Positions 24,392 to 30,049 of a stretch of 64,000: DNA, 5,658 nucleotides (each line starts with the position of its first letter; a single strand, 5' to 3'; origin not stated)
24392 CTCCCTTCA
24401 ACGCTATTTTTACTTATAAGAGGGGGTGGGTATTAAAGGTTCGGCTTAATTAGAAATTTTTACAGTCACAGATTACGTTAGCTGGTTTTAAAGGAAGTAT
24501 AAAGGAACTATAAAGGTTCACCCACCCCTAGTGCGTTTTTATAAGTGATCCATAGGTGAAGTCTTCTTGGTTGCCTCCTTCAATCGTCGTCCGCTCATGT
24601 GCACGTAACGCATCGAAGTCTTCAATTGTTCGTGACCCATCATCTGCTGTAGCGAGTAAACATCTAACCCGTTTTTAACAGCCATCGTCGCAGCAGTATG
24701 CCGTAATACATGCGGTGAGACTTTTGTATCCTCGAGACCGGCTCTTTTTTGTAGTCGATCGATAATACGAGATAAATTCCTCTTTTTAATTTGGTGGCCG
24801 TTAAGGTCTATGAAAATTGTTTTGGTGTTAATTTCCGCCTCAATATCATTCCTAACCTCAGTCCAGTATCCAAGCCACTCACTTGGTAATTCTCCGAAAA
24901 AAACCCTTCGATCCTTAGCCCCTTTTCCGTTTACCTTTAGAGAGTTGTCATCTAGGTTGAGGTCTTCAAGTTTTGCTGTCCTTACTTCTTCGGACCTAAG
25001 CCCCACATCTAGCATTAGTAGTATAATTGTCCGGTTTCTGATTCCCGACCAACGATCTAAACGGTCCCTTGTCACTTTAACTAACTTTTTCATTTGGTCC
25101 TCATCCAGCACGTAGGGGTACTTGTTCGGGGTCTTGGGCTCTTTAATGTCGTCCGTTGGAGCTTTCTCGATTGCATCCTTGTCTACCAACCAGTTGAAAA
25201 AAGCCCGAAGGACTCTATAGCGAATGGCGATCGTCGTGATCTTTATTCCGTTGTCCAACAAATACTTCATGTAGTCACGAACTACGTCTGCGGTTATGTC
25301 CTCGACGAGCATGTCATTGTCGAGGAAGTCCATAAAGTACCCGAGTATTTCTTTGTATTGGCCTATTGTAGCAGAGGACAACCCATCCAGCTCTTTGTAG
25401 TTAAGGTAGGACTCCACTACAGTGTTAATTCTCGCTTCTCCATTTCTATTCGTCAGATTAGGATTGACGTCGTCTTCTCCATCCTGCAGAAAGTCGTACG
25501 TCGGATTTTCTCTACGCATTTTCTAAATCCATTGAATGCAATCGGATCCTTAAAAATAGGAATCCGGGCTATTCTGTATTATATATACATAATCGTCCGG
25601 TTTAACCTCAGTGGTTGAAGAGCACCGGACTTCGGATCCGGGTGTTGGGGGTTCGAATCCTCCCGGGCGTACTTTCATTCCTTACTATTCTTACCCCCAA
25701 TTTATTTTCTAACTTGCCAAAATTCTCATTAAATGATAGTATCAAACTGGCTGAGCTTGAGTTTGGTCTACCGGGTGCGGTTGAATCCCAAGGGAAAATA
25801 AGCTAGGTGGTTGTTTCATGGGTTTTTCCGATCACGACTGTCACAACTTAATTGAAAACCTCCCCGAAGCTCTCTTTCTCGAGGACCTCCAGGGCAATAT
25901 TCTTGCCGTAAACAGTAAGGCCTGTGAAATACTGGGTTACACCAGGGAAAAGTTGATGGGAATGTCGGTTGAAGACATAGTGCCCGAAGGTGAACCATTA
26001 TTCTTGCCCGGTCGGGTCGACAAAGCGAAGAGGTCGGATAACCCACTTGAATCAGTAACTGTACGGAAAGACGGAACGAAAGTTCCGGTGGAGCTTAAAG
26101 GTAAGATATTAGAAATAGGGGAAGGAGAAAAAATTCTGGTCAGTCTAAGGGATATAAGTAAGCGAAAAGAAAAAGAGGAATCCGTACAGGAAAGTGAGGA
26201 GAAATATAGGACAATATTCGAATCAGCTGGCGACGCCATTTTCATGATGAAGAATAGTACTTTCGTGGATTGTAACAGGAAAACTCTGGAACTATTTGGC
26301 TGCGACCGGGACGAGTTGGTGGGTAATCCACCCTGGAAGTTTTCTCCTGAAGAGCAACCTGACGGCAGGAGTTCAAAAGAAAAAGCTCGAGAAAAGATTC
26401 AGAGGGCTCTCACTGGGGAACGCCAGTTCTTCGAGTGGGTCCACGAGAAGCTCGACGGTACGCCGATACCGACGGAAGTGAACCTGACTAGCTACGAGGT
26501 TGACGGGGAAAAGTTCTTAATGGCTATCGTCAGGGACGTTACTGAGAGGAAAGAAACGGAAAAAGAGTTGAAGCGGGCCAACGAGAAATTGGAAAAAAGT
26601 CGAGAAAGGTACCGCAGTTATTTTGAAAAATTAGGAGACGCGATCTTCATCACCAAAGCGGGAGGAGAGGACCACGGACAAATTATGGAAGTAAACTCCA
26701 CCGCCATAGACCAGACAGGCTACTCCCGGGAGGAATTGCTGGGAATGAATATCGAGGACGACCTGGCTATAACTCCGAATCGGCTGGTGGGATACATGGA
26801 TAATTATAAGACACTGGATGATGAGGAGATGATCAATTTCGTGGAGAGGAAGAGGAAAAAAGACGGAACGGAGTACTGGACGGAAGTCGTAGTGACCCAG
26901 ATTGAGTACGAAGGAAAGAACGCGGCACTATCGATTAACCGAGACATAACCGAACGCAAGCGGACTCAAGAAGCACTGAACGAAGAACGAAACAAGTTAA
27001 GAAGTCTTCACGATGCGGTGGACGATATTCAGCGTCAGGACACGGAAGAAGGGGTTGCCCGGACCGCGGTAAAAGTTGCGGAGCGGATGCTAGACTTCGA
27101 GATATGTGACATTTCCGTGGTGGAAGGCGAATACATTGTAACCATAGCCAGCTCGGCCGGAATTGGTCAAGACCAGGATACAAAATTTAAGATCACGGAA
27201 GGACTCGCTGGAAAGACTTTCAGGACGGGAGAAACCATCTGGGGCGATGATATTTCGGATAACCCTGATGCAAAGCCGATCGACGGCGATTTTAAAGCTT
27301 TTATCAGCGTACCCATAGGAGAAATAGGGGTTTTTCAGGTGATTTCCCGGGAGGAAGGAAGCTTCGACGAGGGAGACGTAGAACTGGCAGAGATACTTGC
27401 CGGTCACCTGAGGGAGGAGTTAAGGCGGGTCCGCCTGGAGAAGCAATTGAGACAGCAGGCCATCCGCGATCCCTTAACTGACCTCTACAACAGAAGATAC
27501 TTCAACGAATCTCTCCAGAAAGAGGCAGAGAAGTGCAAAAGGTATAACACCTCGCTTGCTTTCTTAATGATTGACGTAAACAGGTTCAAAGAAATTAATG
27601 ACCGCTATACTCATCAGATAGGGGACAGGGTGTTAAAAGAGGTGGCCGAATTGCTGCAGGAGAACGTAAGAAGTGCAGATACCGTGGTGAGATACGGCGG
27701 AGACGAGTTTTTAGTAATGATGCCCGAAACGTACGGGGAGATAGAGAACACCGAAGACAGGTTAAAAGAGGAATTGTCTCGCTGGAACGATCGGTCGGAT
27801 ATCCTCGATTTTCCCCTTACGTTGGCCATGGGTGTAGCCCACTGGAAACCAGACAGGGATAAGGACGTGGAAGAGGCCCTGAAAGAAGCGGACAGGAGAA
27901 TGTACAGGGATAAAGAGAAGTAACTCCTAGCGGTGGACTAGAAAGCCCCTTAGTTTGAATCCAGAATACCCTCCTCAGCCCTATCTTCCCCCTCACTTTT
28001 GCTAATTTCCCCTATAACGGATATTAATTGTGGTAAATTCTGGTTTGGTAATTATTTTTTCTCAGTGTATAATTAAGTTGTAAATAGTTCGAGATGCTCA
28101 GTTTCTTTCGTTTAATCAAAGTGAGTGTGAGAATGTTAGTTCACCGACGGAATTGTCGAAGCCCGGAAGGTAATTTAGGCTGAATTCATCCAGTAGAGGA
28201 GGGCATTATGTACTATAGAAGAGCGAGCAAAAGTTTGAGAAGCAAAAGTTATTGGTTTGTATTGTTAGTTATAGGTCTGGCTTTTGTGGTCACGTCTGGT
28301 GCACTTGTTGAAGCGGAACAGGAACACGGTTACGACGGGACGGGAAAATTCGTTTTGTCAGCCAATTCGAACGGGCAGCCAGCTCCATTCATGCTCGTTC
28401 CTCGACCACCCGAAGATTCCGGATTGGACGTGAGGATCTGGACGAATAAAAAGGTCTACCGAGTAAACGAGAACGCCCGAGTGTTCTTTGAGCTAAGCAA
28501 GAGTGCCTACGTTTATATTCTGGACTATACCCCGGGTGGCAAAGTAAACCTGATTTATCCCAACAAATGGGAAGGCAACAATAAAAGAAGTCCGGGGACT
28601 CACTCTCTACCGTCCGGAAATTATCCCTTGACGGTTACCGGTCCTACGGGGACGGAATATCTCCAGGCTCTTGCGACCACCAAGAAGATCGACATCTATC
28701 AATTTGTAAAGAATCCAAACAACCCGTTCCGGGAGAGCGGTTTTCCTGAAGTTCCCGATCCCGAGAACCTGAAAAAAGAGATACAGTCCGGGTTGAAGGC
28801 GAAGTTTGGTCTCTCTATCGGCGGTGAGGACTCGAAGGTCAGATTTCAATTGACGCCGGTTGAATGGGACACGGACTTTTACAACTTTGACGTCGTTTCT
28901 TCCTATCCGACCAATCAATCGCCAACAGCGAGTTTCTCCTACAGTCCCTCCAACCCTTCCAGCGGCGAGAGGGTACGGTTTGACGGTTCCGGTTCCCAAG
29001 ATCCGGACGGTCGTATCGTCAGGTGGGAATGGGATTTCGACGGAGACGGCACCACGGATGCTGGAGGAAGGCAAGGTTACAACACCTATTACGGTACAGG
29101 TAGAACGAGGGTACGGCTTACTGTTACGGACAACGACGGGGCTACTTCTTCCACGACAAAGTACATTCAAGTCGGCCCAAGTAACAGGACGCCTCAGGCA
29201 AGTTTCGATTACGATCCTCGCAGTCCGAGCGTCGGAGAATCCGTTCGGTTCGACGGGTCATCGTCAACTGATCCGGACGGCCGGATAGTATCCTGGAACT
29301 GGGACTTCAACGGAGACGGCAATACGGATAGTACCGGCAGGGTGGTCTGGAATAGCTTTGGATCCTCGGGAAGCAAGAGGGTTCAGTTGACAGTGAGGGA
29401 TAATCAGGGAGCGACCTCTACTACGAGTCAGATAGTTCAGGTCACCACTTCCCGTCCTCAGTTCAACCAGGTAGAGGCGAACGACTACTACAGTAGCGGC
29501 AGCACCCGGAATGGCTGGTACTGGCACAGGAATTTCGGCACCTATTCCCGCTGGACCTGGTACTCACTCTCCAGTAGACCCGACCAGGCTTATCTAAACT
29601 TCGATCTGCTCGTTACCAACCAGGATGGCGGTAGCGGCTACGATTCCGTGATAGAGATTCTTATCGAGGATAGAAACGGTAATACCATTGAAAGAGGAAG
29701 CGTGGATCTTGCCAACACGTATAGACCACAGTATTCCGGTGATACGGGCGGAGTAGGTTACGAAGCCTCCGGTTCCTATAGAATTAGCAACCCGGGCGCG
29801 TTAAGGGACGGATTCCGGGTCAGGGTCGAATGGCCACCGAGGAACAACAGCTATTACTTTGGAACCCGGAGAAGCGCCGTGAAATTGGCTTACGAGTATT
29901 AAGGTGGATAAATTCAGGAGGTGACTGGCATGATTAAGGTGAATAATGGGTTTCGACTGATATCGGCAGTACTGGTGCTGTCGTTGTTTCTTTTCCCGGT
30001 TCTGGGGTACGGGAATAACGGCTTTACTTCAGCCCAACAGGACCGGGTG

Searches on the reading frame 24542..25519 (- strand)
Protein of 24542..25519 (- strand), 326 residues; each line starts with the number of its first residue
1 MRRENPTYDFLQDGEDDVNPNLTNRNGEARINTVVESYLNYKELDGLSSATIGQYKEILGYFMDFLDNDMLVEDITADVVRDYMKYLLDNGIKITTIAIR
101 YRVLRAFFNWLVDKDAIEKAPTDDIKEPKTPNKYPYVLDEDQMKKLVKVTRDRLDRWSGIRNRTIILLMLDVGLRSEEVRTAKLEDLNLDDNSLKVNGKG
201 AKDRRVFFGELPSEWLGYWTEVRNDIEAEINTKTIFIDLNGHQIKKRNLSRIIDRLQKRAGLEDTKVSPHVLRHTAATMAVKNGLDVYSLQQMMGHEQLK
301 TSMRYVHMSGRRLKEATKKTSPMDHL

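Call 20: search_protein_families(library=pfam, proteins=[window:24542-25519:-], max_evalue=0.001)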
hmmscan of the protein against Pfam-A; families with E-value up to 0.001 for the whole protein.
window:24542-25519:- (326 aa): 4 families
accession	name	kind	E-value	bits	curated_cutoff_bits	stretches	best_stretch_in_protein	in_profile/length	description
PF00589.27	Phage_integrase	-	5e-35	121.3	27.1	1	137-309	2-169/172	Phage integrase family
PF13102.12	Phage_int_SAM_5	-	1.8e-12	47.9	22.3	1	36-121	7-92/98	Phage integrase SAM-like domain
PF02899.23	Phage_int_SAM_1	-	2.3e-08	34.6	22.3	1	37-113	3-81/83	Phage integrase, N-terminal SAM-like domain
PF13495.12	Phage_int_SAM_4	-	2.1e-07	31.7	27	1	38-115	5-82/85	Phage integrase, N-terminal SAM-like domain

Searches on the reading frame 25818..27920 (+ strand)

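Call 20: search_protein_families(library=pfam, proteins=[window:25818-27920:+], max_evalue=0.001)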
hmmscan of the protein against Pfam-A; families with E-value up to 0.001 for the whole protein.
window:25818-27920:+ (701 aa): 10 families
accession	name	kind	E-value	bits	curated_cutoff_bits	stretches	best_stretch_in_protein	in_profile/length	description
PF00990.26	GGDEF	-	1.5e-43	148.8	23.8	1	548-700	1-156/161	Diguanylate cyclase, GGDEF domain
PF13426.13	PAS_9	-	6.3e-42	142.5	27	3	16-114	1-102/103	PAS domain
PF00989.32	PAS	-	6.5e-40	136.1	22.6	3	9-113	4-113/113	PAS fold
PF08448.16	PAS_4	-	1.5e-31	109.3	23.1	3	135-246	2-110/110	PAS fold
PF13188.13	PAS_8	-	2.5e-25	87.9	21.8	3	10-62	5-54/65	PAS domain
PF13185.12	GAF_2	-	5.9e-14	52.9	28.6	1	409-531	3-131/136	GAF domain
PF24820.1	Diguanyl_cycl_sensor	-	2e-08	34.6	28.1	1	11-55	1-45/109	Diguanylate cyclase-like sensor domain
PF08447.18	PAS_3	-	8.6e-08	32.8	25.6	0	29-98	2-75/89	PAS fold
PF01590.32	GAF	-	2.5e-05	25.2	22.4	1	412-531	4-129/133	GAF domain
PF12860.13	PAS_7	-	0.00037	21.1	27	0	12-55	1-45/115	PAS fold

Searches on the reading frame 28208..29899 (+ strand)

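Call 20: search_protein_families(library=pfam, proteins=[window:28208-29899:+], max_evalue=0.001)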
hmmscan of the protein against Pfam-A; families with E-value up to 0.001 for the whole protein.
window:28208-29899:+ (564 aa): 6 families
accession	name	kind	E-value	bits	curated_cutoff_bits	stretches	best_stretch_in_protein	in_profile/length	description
PF18911.6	PKD_4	-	2.5e-32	111.2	27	2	326-412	1-83/85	PKD domain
PF14326.11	DUF4384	-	5.8e-18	65.2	27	1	83-159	1-80/81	Domain of unknown function (DUF4384)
PF00801.26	PKD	-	1.6e-16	60.5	23.5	2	243-318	2-77/80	PKD domain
PF22352.2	K319L-like_PKD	-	5.2e-09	36.4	27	1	344-411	12-83/84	K319L-like, PKD domain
PF21027.3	Sde0182_C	-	9.8e-06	26.5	27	0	346-415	2-68/83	Cellulose-binding protein Sde0182, C-terminal domain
PF05506.17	PLipase_C_C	-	0.00091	20.5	24.4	0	379-438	13-63/80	Bacterial phospholipase C, C-terminal domain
